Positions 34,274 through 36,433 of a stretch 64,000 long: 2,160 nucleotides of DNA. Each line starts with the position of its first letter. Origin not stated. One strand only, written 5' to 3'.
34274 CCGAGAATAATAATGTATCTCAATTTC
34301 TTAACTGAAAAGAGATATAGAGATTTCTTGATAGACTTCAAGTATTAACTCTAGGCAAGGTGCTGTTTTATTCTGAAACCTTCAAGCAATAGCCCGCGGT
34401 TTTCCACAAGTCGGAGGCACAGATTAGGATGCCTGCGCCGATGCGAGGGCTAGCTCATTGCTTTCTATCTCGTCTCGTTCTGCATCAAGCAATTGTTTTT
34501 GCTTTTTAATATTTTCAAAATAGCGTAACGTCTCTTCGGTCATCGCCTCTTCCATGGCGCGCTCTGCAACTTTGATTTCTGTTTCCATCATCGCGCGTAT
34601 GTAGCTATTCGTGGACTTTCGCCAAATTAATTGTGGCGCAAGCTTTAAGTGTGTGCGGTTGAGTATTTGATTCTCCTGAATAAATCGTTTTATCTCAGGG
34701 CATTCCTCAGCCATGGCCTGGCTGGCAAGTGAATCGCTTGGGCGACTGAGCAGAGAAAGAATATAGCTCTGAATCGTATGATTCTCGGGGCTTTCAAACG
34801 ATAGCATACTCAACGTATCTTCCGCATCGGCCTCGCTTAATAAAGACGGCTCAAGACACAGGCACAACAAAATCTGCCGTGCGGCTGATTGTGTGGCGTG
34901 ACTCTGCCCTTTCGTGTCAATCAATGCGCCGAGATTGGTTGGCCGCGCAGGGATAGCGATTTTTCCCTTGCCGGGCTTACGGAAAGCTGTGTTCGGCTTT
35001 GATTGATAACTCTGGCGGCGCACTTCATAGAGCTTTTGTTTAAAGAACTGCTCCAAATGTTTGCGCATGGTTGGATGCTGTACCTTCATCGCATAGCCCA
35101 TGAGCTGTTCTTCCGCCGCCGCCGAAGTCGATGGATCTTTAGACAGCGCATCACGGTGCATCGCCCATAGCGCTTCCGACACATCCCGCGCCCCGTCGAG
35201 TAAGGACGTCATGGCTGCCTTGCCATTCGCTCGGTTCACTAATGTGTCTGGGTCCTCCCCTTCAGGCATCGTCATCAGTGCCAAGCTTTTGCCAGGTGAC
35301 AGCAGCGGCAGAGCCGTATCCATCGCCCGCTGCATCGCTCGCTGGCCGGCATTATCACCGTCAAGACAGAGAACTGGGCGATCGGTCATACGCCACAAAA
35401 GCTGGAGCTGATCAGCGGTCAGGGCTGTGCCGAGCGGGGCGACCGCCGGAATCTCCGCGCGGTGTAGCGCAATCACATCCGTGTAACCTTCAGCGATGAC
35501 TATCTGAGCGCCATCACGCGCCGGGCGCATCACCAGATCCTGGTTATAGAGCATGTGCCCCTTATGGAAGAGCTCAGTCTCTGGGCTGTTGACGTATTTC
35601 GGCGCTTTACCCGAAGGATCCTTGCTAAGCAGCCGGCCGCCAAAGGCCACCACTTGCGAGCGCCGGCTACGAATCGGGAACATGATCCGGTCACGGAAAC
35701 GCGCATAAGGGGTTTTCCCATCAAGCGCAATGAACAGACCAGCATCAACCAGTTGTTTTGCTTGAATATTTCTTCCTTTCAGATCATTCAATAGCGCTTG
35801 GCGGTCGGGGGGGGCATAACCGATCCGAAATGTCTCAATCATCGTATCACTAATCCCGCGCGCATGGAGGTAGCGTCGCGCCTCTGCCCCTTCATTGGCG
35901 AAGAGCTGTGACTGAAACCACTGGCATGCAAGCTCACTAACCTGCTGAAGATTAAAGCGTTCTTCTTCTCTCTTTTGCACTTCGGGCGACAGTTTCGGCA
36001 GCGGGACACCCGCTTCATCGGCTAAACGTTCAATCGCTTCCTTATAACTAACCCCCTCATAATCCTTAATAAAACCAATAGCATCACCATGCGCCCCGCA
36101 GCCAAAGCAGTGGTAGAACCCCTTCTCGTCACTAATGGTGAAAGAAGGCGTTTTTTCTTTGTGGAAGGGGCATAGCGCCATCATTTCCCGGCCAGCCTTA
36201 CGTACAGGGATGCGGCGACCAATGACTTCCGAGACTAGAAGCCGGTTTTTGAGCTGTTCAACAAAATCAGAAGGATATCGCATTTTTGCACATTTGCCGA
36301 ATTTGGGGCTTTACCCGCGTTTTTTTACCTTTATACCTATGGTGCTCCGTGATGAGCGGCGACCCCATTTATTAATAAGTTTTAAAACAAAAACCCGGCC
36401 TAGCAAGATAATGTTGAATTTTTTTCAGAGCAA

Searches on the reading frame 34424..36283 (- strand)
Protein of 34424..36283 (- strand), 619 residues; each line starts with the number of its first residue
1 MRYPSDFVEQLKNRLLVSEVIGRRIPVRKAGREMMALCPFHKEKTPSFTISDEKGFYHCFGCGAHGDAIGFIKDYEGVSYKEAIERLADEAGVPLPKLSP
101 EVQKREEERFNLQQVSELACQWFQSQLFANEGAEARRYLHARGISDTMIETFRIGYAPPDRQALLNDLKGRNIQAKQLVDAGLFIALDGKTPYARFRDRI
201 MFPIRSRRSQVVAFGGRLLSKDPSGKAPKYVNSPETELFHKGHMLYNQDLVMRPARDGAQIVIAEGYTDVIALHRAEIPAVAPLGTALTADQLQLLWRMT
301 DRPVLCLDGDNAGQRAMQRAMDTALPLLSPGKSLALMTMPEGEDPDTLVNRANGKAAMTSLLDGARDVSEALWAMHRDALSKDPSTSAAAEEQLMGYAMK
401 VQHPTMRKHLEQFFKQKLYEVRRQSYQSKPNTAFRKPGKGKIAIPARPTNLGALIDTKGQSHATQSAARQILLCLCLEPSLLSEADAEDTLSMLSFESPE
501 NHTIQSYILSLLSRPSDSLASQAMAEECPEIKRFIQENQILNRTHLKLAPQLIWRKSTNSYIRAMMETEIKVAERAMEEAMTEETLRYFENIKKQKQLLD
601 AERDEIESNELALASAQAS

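Call 42: search_protein_families(library=pfam, proteins=[window:34424-36283:-], max_evalue=0.0001)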
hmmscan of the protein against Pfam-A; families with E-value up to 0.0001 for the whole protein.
window:34424-36283:- (619 aa): 6 families
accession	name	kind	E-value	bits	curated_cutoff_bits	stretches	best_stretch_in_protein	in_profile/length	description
PF08275.17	DNAG_N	-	2.3e-40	138.1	26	1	122-249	1-125/128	DNA primase catalytic core, N-terminal domain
PF01807.25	Zn_ribbon_DnaG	-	4.4e-34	116.6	24.9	1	5-96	3-94/98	CHC2 zinc finger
PF13155.12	Toprim_2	-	2.2e-16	60.4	22.1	1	262-348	1-87/88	Toprim-like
PF13662.12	Toprim_4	-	9.8e-16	58.2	25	1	260-323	2-73/85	Toprim domain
PF01751.28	Toprim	-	4.3e-10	40.1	23.1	1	260-330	1-86/96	Toprim domain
PF13362.12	Toprim_3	-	8.3e-05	23.4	27.2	0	261-349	2-89/95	Toprim domain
